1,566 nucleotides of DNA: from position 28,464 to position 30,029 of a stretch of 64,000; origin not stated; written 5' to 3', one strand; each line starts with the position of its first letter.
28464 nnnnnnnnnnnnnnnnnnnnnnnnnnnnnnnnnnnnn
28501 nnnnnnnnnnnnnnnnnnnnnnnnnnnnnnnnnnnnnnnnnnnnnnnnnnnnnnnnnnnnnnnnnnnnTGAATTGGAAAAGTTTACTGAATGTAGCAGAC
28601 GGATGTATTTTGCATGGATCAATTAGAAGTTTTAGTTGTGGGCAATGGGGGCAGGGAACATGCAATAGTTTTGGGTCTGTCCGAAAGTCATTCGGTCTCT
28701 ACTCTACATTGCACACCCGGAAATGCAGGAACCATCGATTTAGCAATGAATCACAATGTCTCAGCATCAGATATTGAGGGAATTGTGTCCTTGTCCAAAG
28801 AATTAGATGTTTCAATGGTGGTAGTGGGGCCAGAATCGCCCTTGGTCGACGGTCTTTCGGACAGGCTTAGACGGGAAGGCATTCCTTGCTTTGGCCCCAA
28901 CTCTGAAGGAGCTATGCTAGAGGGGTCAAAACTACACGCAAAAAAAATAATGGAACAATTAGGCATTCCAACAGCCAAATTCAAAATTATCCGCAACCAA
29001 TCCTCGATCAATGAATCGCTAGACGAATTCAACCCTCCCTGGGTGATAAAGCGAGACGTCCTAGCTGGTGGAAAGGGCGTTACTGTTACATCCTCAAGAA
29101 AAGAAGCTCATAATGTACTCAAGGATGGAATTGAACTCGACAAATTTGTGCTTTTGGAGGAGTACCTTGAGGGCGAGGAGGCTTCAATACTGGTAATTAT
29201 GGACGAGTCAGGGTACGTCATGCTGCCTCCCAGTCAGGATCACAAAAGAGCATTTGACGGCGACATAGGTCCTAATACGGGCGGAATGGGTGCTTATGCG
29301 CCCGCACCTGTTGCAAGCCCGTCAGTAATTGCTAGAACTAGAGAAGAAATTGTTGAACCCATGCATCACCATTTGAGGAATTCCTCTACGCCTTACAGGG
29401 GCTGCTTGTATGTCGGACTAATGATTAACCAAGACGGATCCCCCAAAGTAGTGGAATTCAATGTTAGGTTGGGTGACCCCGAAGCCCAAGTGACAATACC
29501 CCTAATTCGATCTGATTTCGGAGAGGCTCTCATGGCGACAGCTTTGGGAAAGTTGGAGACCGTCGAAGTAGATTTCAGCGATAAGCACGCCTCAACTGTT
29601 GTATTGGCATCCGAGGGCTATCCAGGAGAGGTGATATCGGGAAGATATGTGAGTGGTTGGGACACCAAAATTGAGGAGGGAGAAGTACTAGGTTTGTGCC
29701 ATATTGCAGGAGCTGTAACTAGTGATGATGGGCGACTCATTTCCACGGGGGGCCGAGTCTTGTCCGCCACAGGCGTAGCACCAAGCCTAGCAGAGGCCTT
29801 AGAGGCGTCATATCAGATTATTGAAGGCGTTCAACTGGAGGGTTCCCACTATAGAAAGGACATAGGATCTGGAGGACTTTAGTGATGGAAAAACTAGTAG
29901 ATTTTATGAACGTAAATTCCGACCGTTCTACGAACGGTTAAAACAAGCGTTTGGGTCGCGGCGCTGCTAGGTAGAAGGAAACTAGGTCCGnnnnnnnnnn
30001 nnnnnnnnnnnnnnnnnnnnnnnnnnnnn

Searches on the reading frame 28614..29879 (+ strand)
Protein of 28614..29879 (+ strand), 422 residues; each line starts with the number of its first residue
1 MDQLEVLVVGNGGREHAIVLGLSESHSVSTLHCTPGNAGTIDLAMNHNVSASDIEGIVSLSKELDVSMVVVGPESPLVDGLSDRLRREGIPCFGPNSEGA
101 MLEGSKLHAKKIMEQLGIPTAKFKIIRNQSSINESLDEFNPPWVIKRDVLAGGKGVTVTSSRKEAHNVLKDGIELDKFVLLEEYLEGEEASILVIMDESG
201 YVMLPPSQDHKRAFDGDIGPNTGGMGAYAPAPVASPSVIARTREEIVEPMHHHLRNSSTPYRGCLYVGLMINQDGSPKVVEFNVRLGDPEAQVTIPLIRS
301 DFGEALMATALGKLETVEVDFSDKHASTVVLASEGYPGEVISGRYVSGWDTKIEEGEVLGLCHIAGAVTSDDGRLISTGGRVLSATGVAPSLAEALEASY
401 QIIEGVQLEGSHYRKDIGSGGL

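Call 9: search_protein_families(library=pfam, proteins=[window:28614-29879:+], max_evalue=0.001)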
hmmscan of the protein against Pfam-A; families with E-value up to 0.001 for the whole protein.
window:28614-29879:+ (422 aa): 8 families
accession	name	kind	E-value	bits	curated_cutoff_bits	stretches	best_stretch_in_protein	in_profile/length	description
PF01071.24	GARS_A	-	1.6e-59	201.5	27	1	104-291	1-194/194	Phosphoribosylglycinamide synthetase, ATP-grasp (A) domain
PF02844.21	GARS_N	-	2.6e-33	115.2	29.5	1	5-103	2-100/100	Phosphoribosylglycinamide synthetase, N domain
PF02843.22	GARS_C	-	1.2e-20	74.1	34.8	1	327-419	2-91/92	Phosphoribosylglycinamide synthetase, C domain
PF02222.28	ATP-grasp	-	4.4e-10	39.9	27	1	112-209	2-102/179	ATP-grasp domain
PF02655.19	ATP-grasp_3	-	5.1e-07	30.4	23.2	1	106-286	4-157/160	ATP-grasp domain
PF08442.15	ATP-grasp_2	-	1.9e-05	24.8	29.5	1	108-171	6-74/202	ATP-grasp domain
PF07478.18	Dala_Dala_lig_C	-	3.2e-05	24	24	1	112-202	1-98/204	D-ala D-ala ligase C-terminus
PF08443.16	RimK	-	0.00042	20.4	21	1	106-197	4-97/188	RimK-like ATP-grasp domain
